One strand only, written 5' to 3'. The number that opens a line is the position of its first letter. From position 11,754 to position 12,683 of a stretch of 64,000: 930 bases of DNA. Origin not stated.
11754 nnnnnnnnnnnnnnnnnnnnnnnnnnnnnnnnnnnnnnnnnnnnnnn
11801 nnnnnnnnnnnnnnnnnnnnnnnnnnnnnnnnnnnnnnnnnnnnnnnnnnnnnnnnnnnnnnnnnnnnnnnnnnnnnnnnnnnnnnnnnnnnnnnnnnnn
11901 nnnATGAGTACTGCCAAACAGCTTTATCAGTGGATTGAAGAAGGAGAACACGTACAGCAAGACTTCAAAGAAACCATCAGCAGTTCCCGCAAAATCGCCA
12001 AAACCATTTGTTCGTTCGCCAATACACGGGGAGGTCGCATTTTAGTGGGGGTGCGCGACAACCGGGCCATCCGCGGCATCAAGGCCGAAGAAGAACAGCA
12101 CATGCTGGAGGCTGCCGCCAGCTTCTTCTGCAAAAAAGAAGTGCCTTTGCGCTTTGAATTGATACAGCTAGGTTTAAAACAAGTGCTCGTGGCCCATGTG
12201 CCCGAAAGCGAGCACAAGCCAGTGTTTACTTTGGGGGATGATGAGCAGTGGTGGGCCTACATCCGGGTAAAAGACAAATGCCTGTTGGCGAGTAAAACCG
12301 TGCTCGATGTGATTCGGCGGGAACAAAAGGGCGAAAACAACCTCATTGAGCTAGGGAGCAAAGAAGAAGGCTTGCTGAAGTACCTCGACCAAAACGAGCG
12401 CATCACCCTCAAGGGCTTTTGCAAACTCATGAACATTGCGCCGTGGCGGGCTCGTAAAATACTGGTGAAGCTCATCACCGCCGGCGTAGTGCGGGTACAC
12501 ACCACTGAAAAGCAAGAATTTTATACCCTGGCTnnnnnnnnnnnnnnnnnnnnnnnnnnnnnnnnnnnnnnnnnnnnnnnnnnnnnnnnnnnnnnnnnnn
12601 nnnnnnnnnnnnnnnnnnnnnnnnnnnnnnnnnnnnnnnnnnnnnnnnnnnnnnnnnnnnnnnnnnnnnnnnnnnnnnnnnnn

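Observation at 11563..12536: Cys-less alkyltransferase-like (ATL) protein translationally coupled to an AlbA_2/wHTH Schlafen-like protein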

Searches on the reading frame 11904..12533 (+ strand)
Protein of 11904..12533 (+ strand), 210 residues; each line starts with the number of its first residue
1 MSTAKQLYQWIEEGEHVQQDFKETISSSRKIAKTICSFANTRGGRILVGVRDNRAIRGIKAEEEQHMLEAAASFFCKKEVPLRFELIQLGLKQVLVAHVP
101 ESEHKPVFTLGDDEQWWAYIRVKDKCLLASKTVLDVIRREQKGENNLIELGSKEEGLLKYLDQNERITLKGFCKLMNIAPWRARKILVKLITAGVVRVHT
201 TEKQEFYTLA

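Call 3: search_protein_families(library=pfam, proteins=[window:11904-12533:+], max_evalue=0.1)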
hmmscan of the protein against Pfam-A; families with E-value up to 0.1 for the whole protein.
window:11904-12533:+ (210 aa): 2 families
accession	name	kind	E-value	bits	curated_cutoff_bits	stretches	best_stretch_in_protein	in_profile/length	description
PF04326.19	SLFN_AlbA_2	-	1.9e-20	74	25.3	1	18-126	4-114/118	Schlafen, AlbA_2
PF01399.33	PCI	-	0.054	14.1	22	0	154-198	27-71/84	PCI domain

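Call 4: search_protein_families(library=ncbifam, proteins=[window:11904-12533:+], max_evalue=0.1)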
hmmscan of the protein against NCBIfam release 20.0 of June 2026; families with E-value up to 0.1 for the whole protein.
window:11904-12533:+ (210 aa): 0 families

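Call 6: find_homologous_proteins(query=window:11904-12533:+, max_evalue=0.001)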
Query window:11904-12533:+ (210 aa): 274 proteins with E <= 0.001 among 388 candidates; the best 120 are listed.
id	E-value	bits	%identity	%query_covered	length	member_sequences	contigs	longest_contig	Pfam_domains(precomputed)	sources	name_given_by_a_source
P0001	1.8e-132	457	99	100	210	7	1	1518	PF04326.20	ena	-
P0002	1.4e-130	451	96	100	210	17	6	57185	PF04326.20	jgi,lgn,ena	-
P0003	8.2e-108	377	81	100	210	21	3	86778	PF04326.20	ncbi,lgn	-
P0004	1.0e-105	370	78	100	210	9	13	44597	PF04326.20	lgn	-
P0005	4.2e-105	368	80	100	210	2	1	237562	PF04326.20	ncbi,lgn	ncbi:MAG: helix-turn-helix domain-containing protein [Bacteroidia bacterium]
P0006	5.4e-105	367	79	100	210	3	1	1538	PF04326.20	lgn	-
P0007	2.4e-99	349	73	100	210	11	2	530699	PF04326.20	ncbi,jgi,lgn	-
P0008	1.5e-97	343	70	100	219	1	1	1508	PF04326.20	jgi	-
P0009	5.2e-91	322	68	100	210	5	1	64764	PF04326.20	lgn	-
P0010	1.2e-90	321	68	100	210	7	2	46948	PF04326.20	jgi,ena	-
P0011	1.2e-79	285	65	97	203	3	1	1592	PF04326.20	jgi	-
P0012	1.5e-79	284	60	99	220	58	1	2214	PF04326.20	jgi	jgi:predicted HTH transcriptional regulator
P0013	2.1e-77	277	58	97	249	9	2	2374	PF04326.20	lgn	-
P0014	1.1e-76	275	64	98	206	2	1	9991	PF04326.20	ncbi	-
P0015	2.3e-75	271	63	97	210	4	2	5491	PF04326.20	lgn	-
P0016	6.0e-75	269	59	97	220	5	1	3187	PF04326.20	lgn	-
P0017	4.4e-73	263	59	99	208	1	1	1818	PF04326.20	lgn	-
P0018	6.3e-71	256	61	95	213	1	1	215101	PF04326.20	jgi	-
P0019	8.2e-70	253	57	100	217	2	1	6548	PF13412.13,PF04326.20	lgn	-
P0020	1.8e-69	251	57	100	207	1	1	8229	PF04326.20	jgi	-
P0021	4.4e-69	250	57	97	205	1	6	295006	PF04326.20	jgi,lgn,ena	jgi:predicted HTH transcriptional regulator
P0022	1.4e-68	249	57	97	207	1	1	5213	PF04326.20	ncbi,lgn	-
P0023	1.5e-68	248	57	100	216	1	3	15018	PF01399.34,PF04326.20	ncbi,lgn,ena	-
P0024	1.6e-67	245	58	98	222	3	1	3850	PF04326.20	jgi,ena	-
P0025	2.1e-67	245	58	95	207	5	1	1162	PF04326.20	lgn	-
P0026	4.3e-67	244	58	96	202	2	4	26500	PF01399.34,PF04326.20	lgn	-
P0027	5.0e-67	243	56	96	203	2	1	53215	PF01399.34,PF04326.20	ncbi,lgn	-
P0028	9.4e-67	243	56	98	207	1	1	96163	PF04326.20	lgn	-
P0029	1.3e-66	242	56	100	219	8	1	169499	PF04326.20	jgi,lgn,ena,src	-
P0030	1.3e-66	242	56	98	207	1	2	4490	PF04326.20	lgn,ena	-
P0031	1.7e-66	242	55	98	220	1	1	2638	PF04326.20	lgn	-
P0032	1.9e-66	242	55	98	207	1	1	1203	PF04326.20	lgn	-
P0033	2.2e-66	241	57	97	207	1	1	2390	PF04326.20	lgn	-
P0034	2.6e-66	241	55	98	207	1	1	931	PF04326.20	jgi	jgi:predicted HTH transcriptional regulator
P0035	2.9e-66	241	54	97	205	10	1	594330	PF04326.20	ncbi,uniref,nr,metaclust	ncbi:putative transcriptional regulator with HTH domain [Sporocytophaga myxococcoides]|uniref:Putati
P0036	3.6e-66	241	56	100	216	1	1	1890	PF01399.34,PF04326.20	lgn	-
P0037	3.8e-66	241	56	98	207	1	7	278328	PF04326.20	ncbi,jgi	-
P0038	4.1e-66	240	55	98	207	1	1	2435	PF04326.20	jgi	jgi:predicted HTH transcriptional regulator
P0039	5.4e-66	240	56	99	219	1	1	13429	PF04326.20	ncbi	ncbi:MAG: ATP-binding protein [Bacteroidota bacterium]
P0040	5.9e-66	240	53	100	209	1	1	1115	PF04326.20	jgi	jgi:predicted HTH transcriptional regulator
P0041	8.4e-66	239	57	97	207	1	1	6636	PF04326.20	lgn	-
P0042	1.1e-65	239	55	94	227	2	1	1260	PF04326.20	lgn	-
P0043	1.1e-65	239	52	100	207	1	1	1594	PF04326.20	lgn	-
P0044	1.2e-65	239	54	99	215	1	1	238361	PF01399.34,PF04326.20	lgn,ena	-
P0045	1.4e-65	239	57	95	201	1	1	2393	PF04326.20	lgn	-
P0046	1.5e-65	239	55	97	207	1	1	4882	PF04326.20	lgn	-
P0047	1.7e-65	238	56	98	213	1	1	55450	PF04326.20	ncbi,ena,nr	ncbi:putative DNA binding domain-containing protein [Pelobium sp.]|nr:RNA-binding domain-containing 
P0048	1.8e-65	238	54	98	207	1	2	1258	PF04326.20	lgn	-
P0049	2.2e-65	238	55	97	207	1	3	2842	PF04326.20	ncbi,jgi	jgi:predicted HTH transcriptional regulator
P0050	2.5e-65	238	56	98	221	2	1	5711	PF04326.20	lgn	-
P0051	2.6e-65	238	57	95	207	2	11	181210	PF04326.20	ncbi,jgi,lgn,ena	-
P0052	2.8e-65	238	55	97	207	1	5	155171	PF04326.20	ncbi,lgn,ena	-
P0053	4.2e-65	237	55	97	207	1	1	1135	PF04326.20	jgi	jgi:predicted HTH transcriptional regulator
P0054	4.2e-65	237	57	95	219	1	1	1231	PF08280.18,PF04326.20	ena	-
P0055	4.3e-65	237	54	97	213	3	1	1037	PF04326.20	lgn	-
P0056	4.3e-65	237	56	99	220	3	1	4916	PF04326.20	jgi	jgi:predicted HTH transcriptional regulator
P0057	5.4e-65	237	55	99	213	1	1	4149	PF04326.20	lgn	-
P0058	5.5e-65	237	55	97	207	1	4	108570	PF04326.20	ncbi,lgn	-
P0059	8.6e-65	236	55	94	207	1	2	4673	PF04326.20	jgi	jgi:predicted HTH transcriptional regulator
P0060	8.6e-65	236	53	97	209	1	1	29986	PF04326.20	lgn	-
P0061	9.6e-65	236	54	97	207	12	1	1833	PF04326.20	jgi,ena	jgi:predicted HTH transcriptional regulator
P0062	1.2e-64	236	56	96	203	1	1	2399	PF01399.34,PF04326.20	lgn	-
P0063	1.2e-64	236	54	98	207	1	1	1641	PF04326.20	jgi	-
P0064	2.4e-64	235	55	97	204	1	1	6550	PF04326.20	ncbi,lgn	ncbi:MAG TPA: ATP-binding protein [Cytophagaceae bacterium]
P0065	3.1e-64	234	54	98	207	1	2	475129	PF04326.20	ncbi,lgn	-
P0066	3.2e-64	234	54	98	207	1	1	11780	PF04326.20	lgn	-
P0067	3.3e-64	234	55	97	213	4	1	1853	PF04326.20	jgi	-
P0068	4.4e-64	234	52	96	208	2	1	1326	PF04326.20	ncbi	-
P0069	5.2e-64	234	54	97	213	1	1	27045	PF04326.20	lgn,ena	-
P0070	5.6e-64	234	55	98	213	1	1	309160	PF04326.20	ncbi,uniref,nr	ncbi:AAA family ATPase [Pedobacter psychrophilus]|uniref:AAA family ATPase n=1 Tax=Pedobacter psychr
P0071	5.6e-64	234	55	97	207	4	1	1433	PF04326.20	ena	-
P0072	5.7e-64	233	55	98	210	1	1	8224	PF04326.20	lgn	-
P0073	5.8e-64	233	52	100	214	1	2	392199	PF04326.20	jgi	jgi:predicted HTH transcriptional regulator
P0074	6.0e-64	233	54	98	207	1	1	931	PF04326.20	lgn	-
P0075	6.1e-64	233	55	96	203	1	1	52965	PF01399.34,PF04326.20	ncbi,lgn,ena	-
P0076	6.1e-64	233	53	99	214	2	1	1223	PF01399.34,PF04326.20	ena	-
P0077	6.8e-64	233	52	98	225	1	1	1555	PF04326.20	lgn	-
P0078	8.1e-64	233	54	100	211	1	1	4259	PF04326.20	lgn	-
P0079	8.2e-64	233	54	98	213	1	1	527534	PF13412.13,PF04326.20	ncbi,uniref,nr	ncbi:RNA-binding domain-containing protein [Pedobacter cryophilus]|uniref:Winged helix-turn-helix tr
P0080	8.4e-64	233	53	99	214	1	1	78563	PF01399.34,PF04326.20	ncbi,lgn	-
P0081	8.8e-64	233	56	95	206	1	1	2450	PF04326.20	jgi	jgi:predicted HTH transcriptional regulator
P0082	8.9e-64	233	54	98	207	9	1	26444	PF04326.20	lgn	-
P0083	9.5e-64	233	54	97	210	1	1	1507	PF04326.20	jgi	jgi:predicted HTH transcriptional regulator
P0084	1.0e-63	233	52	96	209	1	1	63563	PF04326.20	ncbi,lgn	ncbi:MAG: helix-turn-helix domain-containing protein [Bacteroidia bacterium]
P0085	1.1e-63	233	53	98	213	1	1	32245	PF04326.20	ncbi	-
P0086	1.7e-63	232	56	97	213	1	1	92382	PF01399.34,PF04326.20,PF12802.14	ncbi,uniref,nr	ncbi:putative DNA binding domain-containing protein [Pedobacter sp. SD-b]|uniref:DNA binding domain-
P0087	1.8e-63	232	55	98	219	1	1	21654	PF04326.20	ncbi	ncbi:MAG: ATP-binding protein [Bacteroidia bacterium]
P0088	1.9e-63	232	55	97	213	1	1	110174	PF04326.20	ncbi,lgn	ncbi:MAG: RNA-binding domain-containing protein [Pelobium sp.]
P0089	2.1e-63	232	54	98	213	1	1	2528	PF13412.13,PF04326.20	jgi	jgi:predicted HTH transcriptional regulator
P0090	2.4e-63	231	54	95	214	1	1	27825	PF13412.13,PF04326.20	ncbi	-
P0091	2.6e-63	231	56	95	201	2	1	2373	PF04326.20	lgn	-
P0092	2.7e-63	231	54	97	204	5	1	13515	PF04326.20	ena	-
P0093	2.8e-63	231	53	98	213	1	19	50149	PF04326.20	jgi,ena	jgi:predicted HTH transcriptional regulator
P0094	2.9e-63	231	54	98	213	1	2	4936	PF13412.13,PF04326.20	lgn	-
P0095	2.9e-63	231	54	98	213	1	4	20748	PF13412.13,PF04326.20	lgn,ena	-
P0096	3.8e-63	231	55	98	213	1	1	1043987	PF04326.20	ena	-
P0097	4.0e-63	231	54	98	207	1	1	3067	PF04326.20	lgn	-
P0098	4.1e-63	231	54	98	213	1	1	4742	PF04326.20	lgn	-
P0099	4.1e-63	231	55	98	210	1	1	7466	PF04326.20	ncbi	-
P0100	4.2e-63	231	54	94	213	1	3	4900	PF04326.20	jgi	jgi:predicted HTH transcriptional regulator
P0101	5.9e-63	230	55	98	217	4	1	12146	PF01399.34,PF04326.20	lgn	-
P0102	6.0e-63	230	55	96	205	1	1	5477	PF04326.20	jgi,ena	-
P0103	6.0e-63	230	52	99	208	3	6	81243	PF04326.20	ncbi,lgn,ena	-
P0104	7.0e-63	230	53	99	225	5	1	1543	PF04326.20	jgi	jgi:predicted HTH transcriptional regulator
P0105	7.6e-63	230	53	98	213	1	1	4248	PF13412.13,PF04326.20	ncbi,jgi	jgi:predicted HTH transcriptional regulator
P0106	7.7e-63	230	54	94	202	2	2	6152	PF04326.20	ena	-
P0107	1.2e-62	229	56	96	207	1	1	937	PF04326.20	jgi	-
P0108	1.2e-62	229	51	97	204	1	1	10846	PF04326.20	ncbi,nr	ncbi:MAG: ATP-binding protein [Cytophagaceae bacterium]|nr:ATP-binding protein [Cytophagaceae bacter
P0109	1.3e-62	229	54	98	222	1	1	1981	PF04326.20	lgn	-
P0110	1.4e-62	229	53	97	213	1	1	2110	PF13412.13,PF04326.20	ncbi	-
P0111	1.5e-62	229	52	100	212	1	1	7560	PF04326.20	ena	-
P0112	1.6e-62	229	52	100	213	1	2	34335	PF04326.20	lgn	-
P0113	1.7e-62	229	56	96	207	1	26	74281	PF04326.20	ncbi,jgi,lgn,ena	jgi:predicted HTH transcriptional regulator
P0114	1.7e-62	229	56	96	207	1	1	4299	PF04326.20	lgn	-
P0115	2.0e-62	228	52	97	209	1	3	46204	PF01399.34,PF04326.20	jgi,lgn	jgi:predicted HTH transcriptional regulator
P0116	2.1e-62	228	52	97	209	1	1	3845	PF01399.34,PF04326.20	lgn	-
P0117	2.3e-62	228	55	95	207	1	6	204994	PF04326.20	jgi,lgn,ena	-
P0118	2.4e-62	228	55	96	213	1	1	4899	PF13412.13,PF04326.20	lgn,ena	-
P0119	2.6e-62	228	55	97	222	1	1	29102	PF04326.20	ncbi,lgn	-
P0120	3.1e-62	228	51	95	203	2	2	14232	PF04326.20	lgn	-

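Call 7: search_solved_structures(query=window:11904-12533:+, max_evalue=1, show_alignments=2)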
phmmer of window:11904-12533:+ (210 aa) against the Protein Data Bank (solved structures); distinct sequences matched with E-value up to 1: 12.
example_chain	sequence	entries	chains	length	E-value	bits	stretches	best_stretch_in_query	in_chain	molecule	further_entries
2kyy_A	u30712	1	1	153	0.041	16.8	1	20-123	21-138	Possible ATP-dependent DNA helicase RecG-related protein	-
7cux_A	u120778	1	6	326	0.079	15.9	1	29-84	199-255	Schlafen family member 5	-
7q3z_B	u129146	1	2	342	0.089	15.7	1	29-84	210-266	Schlafen family member 5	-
6rr9_A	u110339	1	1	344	0.091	15.7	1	29-84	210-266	Schlafen family member 5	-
7lrc_A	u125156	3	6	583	0.098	15.6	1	32-63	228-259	Schlafen family member 12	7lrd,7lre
7eg0_B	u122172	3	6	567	0.1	15.5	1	32-63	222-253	Schlafen family member 12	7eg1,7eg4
7ppj_A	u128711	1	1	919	0.63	12.9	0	29-83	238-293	Schlafen family member 5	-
9e6q_Ab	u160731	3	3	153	0.65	12.9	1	85-159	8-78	Large ribosomal subunit protein eL32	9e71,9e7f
9nyy_A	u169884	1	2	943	0.85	12.5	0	31-63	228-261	Protein SLFN14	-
5yd0_A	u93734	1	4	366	0.88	12.5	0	31-58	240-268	Schlafen 8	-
9jr9_A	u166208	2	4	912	0.91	12.4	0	33-63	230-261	Protein SLFN14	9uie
9jn9_A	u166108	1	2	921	1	12.3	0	33-63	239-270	Protein SLFN14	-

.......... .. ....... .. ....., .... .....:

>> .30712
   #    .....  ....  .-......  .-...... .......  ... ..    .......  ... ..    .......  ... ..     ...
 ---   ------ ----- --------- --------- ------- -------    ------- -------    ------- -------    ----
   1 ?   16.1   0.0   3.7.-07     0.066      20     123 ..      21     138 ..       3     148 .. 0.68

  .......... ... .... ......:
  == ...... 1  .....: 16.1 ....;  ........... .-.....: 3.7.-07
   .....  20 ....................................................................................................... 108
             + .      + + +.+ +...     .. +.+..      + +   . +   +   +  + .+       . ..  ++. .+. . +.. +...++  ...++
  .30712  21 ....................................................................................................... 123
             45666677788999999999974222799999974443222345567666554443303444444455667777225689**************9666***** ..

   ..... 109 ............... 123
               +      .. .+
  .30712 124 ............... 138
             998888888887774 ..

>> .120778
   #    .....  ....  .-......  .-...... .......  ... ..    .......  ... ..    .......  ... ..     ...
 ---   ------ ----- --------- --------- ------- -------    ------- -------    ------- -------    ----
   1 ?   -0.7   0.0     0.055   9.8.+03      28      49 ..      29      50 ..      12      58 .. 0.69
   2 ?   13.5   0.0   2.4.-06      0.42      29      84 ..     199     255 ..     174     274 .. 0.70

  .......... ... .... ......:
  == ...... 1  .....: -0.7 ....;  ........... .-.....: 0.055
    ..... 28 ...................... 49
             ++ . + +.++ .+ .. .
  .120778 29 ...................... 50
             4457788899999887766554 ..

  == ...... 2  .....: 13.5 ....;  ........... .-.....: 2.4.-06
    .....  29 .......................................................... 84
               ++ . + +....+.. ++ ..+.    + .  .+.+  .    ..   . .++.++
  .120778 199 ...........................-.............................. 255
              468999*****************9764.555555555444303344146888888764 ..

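Call 9: find_related_loci(query=A1, collection=genome_contigs, flank=4000)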
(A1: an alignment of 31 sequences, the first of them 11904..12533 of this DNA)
Query A1 (210 aa) in genome_contigs; peptide patterns used: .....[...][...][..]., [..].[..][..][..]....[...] (x = any residue, [..] = any of these).
599 stretches matched a pattern (row limit reached: there are more); 560 encode a relative of the query (tblastn E <= 1e-3); the best 80 are kept; 80 distinct loci.
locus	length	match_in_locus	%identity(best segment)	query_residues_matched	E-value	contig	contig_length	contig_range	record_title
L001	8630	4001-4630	80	1-210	1e-115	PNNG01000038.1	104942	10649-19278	MAG: Sphingobacteriaceae bacterium isolate BC.015 BC_1000130_104942, whole genome shotgun sequence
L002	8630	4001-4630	80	1-210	3e-113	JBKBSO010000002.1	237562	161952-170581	MAG: Bacteroidia bacterium isolate 21H_023.bin.39 NODE_2_length_237562_cov_79.019862, whole genome shotgun sequence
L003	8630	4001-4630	73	1-210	4e-106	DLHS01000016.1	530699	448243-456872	MAG TPA_asm: Bacteroidetes bacterium UBA7662 UBA7662_contig_560, whole genome shotgun sequence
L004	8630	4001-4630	70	1-210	3e-101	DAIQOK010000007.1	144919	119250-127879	MAG TPA_asm: Bacteroidota bacterium isolate CTOTU10750 NODE_32_length_144919_cov_18.069023, whole genome shotgun sequenc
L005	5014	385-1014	67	1-210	8e-98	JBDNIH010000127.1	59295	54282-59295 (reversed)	MAG: Bacteroidia bacterium isolate concoct.61.ELB k141_231322, whole genome shotgun sequence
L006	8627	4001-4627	55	2-210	1e-75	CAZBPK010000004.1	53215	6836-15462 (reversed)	MAG TPA_asm: uncultured Bacteroidia bacterium isolate binchicken_co23_238 genome assembly, contig: k141_428468, whole ge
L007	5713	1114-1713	58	11-210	9e-75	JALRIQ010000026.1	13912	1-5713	MAG: Bacteroidia bacterium isolate QJ.21 QJ_471307, whole genome shotgun sequence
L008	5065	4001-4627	56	2-210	6e-74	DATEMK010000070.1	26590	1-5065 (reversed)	MAG TPA_asm: Bacteroidia bacterium isolate SMAG_U8940 k141_2259486, whole genome shotgun sequence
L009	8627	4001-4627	53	1-209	7e-74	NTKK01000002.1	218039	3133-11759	MAG: Bacteroidetes bacterium MED-G17 Bacteroidetes-MED-G17-C2, whole genome shotgun sequence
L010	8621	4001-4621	54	3-209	1e-72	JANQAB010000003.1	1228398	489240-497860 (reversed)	MAG: Sporocytophaga sp. isolate 29_gen_w_cov.4 s70, whole genome shotgun sequence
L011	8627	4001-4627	54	2-210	6e-73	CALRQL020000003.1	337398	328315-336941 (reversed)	MAG: Agrobacterium sp. 719_389 isolate JJ-CU23-05-7-m1-bin223 genome assembly, contig: JJ-NR103-41-C19, whole genome sho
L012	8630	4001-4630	52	1-210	1e-72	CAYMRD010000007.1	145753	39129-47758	MAG TPA_asm: uncultured Bifidobacteriaceae bacterium isolate SRP344714_co2_468 genome assembly, contig: NODE_216_length_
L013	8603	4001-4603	56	9-209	2e-72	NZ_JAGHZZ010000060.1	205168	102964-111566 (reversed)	MAG: Sporocytophaga sp. isolate BIN9 scaffold60_cov0, whole genome shotgun sequence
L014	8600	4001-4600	57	11-210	5e-72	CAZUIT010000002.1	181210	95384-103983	MAG TPA_asm: uncultured Burkholderiales bacterium isolate SRP118108_co5_329 genome assembly, contig: NODE_25_length_1812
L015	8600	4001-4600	57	11-210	1e-71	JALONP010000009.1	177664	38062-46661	MAG: Bacteroidia bacterium isolate Prado080 scaffold_133, whole genome shotgun sequence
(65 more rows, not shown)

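Call 21: search_protein_families(library=padloc, proteins=[window:11904-12533:+], max_evalue=0.01)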
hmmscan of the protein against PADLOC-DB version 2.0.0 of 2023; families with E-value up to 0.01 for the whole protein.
window:11904-12533:+ (210 aa): 1 family
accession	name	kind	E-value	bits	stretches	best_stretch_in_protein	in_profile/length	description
PDLC02394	pAgo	-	0.0015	14.4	1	6-119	29-152/1121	-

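Call 27: predict_structure(alignment_id=A1)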
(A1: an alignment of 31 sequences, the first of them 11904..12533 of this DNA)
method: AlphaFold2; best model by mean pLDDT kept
length: 210 residues; sequences in the alignment: 31
mean_pLDDT: 91.9   pTM: 0.80
mean pLDDT of the five models: 91.9, 90.0, 89.6, 89.0, 88.1
residues with pLDDT >= 90: 166; 70-90: 38; 50-70: 6; < 50: 0
segments of 3 or more residues with pLDDT < 50: none
pLDDT, mean of each block of 10 residues (from residue 1): 89 95 96 96 96 94 96 96 95 97 94 93 89 88 72 93 93 95 92 87 83
secondary structure, 60 per line:
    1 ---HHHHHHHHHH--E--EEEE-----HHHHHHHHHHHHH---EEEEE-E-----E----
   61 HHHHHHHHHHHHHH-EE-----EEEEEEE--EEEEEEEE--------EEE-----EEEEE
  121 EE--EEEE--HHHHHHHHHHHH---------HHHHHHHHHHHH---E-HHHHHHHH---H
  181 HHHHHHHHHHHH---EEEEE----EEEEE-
elements in order: H4-13 E19-22 H28-40 E44-48 H61-74 E83-89 E92-99 E108-110 E116-122 E125-128 H131-142 H152-163 H169-176 H180-192 E196-200 E205-209

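Call 31: fold_search(model_id=the predicted structure, library=pdb)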
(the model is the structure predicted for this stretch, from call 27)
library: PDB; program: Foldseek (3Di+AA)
matches with E <= 10: 1664; with E <= 0.001: 24
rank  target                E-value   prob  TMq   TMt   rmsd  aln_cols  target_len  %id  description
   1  3lmm_B                6.7e-06  1.00  0.44  0.18   4.8       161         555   17  Crystal Structure of the DIP2311 protein from Corynebacterium diphtheriae, Northeast Structural Genomics Consortium Ta (released 2010-02-16)
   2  3lmm_A                1.3e-05  1.00  0.47  0.22   6.2       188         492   17  Crystal Structure of the DIP2311 protein from Corynebacterium diphtheriae, Northeast Structural Genomics Consortium Ta (released 2010-02-16)
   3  2kyy_MODEL_1_A        1.5e-05  1.00  0.45  0.59  10.7       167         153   20  Solution NMR Structure of the N-terminal Domain of Putative ATP-dependent DNA Helicase RecG-related Protein fr (released 2010-08-11)
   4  3lmm_D                3.4e-05  1.00  0.47  0.20   8.1       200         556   16  Crystal Structure of the DIP2311 protein from Corynebacterium diphtheriae, Northeast Structural Genomics Consortium Ta (released 2010-02-16)
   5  5yd0_A                3.6e-05  1.00  0.37  0.25   9.7       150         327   20  Crystal structure of Schlafen 13 (SLFN13) N'-domain (released 2018-03-28)
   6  3lmm_C                4.3e-05  1.00  0.46  0.22   5.6       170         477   17  Crystal Structure of the DIP2311 protein from Corynebacterium diphtheriae, Northeast Structural Genomics Consortium Ta (released 2010-02-16)
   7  7zep_A                6.5e-05  1.00  0.35  0.10   9.9       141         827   19  Human SLFN11 E209A dimer (released 2022-09-28)
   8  9o0d_D                9.2e-05  1.00  0.35  0.34   8.4       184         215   14  crystal structure of rSAMD9 tRNase domain (released 2025-07-02)
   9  7ksp_B                1.8e-04  1.00  0.40  0.40   5.4       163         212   16  Crystal structure of hSAMD9_DBD with DNA (released 2022-01-05)
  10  9o0d_C                1.9e-04  1.00  0.41  0.40   6.8       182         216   13  crystal structure of rSAMD9 tRNase domain (released 2025-07-02)
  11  5yd0_C                2.0e-04  1.00  0.33  0.22   7.8       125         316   18  Crystal structure of Schlafen 13 (SLFN13) N'-domain (released 2018-03-28)
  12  7zel_A                3.0e-04  1.00  0.32  0.10  10.2       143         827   20  Human SLFN11 dimer apoenzyme (released 2022-09-28)
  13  7q3z_A                3.4e-04  1.00  0.34  0.25   9.1       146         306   17  DNA/RNA binding protein (released 2022-01-26)
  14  9uie_B                3.6e-04  1.00  0.33  0.09  11.2       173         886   16  Electronic microscopy structure of human schlafen14-E211A dimer in complex with dsRNA (released 2025-08-06)
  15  5yd0_D                3.8e-04  1.00  0.33  0.22   7.9       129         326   19  Crystal structure of Schlafen 13 (SLFN13) N'-domain (released 2018-03-28)
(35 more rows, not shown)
